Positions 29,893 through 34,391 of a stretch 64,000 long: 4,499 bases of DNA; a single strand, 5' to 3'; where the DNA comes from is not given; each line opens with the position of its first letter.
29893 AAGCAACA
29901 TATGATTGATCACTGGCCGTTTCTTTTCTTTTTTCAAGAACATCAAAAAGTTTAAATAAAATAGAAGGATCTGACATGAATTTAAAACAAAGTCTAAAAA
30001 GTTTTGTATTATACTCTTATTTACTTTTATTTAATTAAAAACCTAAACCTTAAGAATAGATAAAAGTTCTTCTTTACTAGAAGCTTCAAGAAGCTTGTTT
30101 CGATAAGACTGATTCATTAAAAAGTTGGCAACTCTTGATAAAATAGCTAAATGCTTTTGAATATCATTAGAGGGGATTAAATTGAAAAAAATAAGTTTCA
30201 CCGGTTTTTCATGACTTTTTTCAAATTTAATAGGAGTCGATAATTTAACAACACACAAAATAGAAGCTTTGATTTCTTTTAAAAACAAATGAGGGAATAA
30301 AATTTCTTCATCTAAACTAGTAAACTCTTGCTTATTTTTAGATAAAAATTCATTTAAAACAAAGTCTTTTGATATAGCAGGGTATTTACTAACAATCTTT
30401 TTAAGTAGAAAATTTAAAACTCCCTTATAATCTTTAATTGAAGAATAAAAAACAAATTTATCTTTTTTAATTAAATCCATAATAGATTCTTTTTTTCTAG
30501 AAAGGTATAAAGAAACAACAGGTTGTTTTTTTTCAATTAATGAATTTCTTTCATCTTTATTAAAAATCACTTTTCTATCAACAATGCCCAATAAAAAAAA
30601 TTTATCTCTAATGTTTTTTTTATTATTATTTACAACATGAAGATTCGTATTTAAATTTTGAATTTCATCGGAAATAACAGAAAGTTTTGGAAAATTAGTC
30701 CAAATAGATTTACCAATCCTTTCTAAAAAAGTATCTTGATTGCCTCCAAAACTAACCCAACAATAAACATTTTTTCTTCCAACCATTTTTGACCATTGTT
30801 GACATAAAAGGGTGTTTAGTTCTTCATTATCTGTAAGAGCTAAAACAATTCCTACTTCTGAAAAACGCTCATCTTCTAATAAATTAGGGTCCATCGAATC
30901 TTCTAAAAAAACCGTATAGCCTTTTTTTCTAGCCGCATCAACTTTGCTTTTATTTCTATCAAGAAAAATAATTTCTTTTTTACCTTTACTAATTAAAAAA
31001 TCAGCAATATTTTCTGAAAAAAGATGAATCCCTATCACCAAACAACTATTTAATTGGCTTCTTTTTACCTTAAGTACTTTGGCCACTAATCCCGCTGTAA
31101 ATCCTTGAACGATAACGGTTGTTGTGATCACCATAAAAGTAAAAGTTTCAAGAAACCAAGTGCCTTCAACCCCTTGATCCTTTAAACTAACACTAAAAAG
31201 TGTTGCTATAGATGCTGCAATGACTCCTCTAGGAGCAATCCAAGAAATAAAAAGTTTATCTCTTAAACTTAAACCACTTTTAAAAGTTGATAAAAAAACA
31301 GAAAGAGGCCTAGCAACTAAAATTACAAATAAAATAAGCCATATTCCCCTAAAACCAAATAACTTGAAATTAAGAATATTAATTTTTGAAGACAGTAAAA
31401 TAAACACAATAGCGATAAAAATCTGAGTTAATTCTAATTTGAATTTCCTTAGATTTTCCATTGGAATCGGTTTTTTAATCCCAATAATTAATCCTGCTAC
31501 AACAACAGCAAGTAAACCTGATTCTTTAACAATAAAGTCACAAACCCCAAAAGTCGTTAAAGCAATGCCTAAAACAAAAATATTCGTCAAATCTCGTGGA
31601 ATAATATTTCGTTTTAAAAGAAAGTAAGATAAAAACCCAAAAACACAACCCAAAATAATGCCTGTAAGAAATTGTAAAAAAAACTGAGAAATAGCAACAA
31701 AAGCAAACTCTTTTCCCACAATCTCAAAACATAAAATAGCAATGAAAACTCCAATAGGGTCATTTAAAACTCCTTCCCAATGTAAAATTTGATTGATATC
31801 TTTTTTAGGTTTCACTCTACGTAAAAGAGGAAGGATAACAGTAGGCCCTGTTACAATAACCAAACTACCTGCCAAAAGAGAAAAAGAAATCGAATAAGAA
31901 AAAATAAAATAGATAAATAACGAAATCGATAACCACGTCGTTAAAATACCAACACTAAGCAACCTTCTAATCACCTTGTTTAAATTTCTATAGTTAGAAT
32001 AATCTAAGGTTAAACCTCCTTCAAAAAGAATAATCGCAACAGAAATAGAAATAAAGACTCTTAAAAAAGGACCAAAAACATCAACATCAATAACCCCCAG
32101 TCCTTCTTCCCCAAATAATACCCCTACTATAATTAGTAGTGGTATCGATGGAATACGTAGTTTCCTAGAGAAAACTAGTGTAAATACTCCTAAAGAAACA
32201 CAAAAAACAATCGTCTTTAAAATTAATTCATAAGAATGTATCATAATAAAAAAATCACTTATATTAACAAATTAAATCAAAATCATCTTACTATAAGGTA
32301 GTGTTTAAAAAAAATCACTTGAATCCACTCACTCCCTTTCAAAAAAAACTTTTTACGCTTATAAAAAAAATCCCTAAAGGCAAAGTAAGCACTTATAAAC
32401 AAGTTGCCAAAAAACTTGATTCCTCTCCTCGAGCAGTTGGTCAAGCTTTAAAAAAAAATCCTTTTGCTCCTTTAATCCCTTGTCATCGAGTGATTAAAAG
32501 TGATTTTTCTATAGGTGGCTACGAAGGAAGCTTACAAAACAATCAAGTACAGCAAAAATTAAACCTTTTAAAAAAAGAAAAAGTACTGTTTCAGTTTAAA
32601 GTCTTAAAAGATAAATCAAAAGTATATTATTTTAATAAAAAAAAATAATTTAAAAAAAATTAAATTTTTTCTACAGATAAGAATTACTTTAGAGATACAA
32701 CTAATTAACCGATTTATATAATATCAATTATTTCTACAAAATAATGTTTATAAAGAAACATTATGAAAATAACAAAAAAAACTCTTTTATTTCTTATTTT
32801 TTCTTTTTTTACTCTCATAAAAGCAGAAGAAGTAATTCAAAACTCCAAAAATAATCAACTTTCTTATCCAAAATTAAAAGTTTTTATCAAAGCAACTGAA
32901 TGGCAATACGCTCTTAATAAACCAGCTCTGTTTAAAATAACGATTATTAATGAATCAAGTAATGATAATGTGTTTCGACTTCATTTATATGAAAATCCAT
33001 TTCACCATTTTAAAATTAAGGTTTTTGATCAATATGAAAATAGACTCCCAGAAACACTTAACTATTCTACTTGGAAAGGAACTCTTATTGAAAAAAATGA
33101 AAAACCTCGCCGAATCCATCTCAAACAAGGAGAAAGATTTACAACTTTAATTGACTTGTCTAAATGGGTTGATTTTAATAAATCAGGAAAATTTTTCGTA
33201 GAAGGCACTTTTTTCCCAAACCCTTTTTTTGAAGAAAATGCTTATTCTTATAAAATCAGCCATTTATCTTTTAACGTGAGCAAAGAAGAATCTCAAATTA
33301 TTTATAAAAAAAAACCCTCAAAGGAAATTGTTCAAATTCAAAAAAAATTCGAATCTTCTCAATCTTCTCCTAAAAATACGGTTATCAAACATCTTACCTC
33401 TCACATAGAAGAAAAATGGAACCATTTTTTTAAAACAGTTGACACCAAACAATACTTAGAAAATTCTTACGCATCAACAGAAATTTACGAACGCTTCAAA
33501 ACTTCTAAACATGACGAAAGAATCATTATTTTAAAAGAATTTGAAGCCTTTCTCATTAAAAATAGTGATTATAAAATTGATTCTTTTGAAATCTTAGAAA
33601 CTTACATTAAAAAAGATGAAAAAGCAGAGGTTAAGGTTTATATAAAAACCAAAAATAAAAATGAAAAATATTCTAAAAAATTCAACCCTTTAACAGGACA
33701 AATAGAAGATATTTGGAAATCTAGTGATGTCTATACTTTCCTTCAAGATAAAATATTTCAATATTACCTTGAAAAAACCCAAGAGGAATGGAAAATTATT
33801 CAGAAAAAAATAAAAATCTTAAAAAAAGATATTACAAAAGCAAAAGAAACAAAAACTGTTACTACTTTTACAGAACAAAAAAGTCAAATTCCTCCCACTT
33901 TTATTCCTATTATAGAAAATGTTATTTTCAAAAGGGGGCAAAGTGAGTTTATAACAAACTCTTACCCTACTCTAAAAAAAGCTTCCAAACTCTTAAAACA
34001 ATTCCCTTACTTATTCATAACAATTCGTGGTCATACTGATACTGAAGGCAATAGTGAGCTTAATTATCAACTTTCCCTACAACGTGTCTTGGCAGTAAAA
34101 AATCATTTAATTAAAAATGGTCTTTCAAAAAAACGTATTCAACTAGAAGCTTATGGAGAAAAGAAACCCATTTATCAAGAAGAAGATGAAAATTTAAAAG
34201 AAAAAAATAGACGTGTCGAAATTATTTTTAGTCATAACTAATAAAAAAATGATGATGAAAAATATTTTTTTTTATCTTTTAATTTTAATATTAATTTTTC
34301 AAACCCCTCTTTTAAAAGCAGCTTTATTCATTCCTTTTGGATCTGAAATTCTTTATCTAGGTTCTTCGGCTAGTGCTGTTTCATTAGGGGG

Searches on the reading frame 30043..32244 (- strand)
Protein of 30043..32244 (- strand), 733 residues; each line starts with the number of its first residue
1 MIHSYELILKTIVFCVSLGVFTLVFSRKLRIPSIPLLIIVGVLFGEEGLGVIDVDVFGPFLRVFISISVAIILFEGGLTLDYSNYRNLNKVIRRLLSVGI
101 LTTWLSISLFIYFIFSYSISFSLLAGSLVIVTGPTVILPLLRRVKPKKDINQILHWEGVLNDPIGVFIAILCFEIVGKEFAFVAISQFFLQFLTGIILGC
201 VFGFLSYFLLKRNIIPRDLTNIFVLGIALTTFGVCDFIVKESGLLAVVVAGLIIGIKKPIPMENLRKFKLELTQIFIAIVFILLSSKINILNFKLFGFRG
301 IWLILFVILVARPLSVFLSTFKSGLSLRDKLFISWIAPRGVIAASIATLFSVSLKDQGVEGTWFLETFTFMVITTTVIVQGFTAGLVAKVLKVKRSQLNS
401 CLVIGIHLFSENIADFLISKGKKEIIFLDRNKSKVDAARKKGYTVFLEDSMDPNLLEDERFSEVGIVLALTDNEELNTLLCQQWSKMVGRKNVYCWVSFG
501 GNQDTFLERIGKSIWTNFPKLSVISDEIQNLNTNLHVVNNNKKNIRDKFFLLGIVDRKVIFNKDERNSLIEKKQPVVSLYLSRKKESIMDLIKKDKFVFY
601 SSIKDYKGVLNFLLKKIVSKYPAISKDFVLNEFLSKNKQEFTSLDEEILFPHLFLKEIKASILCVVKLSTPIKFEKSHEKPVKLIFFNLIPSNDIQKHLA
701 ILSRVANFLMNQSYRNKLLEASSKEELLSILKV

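Call 35: search_protein_families(library=ncbifam, proteins=[window:30043-32244:-], max_evalue=1e-10)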
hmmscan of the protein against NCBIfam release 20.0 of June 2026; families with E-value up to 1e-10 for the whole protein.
window:30043-32244:- (733 aa): 8 families
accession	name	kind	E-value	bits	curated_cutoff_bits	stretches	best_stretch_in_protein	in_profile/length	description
NF003716.0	PRK05326.1-3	equivalog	3.3e-50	171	355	1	8-400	9-398/499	potassium/proton antiporter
NF003715.0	PRK05326.1-2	equivalog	3.4e-46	157.8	309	1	14-395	13-393/595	potassium/proton antiporter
NF003714.0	PRK05326.1-1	equivalog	1e-29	103.4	471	1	15-397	16-396/577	potassium/proton antiporter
TIGR00848.1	fruA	subfamily_domain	2.8e-15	56.4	103.5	1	592-718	2-129/129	fructose PTS transporter subunit IIA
NF008145.0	PRK10896.1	equivalog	7.3e-13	48.5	221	1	616-731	37-153/161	PTS IIA-like nitrogen regulatory protein PtsN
NF007293.0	PRK09765.1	equivalog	2.1e-12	46.4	763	1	590-731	6-149/639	PTS 2-O-a-mannosyl-D-glycerate transporter subunit IIABC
TIGR01419.1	nitro_reg_IIA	equivalog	3.8e-12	46.3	138.7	1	590-731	4-143/145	PTS IIA-like nitrogen regulatory protein PtsN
TIGR00840.1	b_cpa1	equivalog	1.2e-11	43.7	251.25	1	4-398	8-422/559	sodium/hydrogen exchanger 3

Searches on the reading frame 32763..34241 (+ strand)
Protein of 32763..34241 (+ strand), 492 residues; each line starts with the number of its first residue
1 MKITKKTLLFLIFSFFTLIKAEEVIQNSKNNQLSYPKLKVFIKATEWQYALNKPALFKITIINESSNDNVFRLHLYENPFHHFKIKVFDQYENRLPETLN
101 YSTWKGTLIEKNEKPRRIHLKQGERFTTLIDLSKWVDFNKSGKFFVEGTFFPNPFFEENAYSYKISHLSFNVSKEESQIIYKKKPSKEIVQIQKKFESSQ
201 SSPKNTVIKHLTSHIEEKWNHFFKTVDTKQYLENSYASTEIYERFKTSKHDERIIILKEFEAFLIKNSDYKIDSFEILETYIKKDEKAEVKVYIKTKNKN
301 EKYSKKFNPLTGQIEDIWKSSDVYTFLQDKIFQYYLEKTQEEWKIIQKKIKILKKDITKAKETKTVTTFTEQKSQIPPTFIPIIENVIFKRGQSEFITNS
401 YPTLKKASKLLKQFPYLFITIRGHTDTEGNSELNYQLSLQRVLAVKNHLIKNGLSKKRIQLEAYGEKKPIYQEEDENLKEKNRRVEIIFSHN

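Call 35: search_protein_families(library=ncbifam, proteins=[window:32763-34241:+], max_evalue=1e-10)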
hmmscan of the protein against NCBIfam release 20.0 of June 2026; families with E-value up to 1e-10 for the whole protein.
window:32763-34241:+ (492 aa): 17 families
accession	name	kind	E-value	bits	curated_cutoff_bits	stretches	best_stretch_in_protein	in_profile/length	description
NF053611.1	YiaD_Gzip_OmpA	equivalog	2e-27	96.2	175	1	381-488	98-205/206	YiaD family glycine zipper/OmpA-like lipoprotein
TIGR03789.1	pdsO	hypoth_equivalog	5.9e-20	72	152.2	1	337-487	92-241/243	sortase-associated OmpA-like protein PdsO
TIGR02802.1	Pal_lipo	equivalog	4.7e-19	68.4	125.35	1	387-488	2-103/104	peptidoglycan-associated lipoprotein Pal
NF053585.1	OMP_LP_YfiB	equivalog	2.4e-17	63.3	128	1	385-490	56-161/163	outer membrane lipoprotein YfiB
NF006508.0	PRK08944.1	subfamily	2.8e-16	59.7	259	1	337-490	135-288/304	MotB family protein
NF006285.1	PRK08457.1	equivalog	2.9e-16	60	250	1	349-490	87-231/253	flagellar motor protein MotB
NF053613.1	OMP_toxin_LptF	equivalog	3.4e-16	59.7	400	1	385-491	141-247/256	lipotoxin F family OmpA-related lipoprotein LptF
NF053612.1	anchor_PA1041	equivalog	4.9e-15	56.1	250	1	385-488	131-234/236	PA1041 family peptidoglycan-binding anchor lipoprotein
TIGR03350.1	type_VI_ompA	equivalog_domain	3.1e-14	53.1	139.8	1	378-488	23-136/137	type VI secretion system protein TssL, long form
NF007804.1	PRK10510.1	equivalog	4.5e-14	52.3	307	1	383-490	110-217/219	OmpA family lipoprotein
NF006541.1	PRK09038.1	equivalog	5.8e-14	52.3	283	1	338-491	94-250/253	flagellar motor protein MotD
NF033763.1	exchanger_TraB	exception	1e-13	50.2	700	1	381-487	388-495/522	outer membrane exchange protein TraB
NF052230.1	T9SS_PorE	exception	7.5e-13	47.6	600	1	382-469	512-599/648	PorE family type IX secretion system protein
NF045787.1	OmpABordt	equivalog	1.3e-12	47.8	200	1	411-487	111-187/194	outer membrane protein OmpA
NF005831.1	PRK07734.1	equivalog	1.6e-12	47.8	301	1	337-488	98-247/250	flagellar motor protein MotB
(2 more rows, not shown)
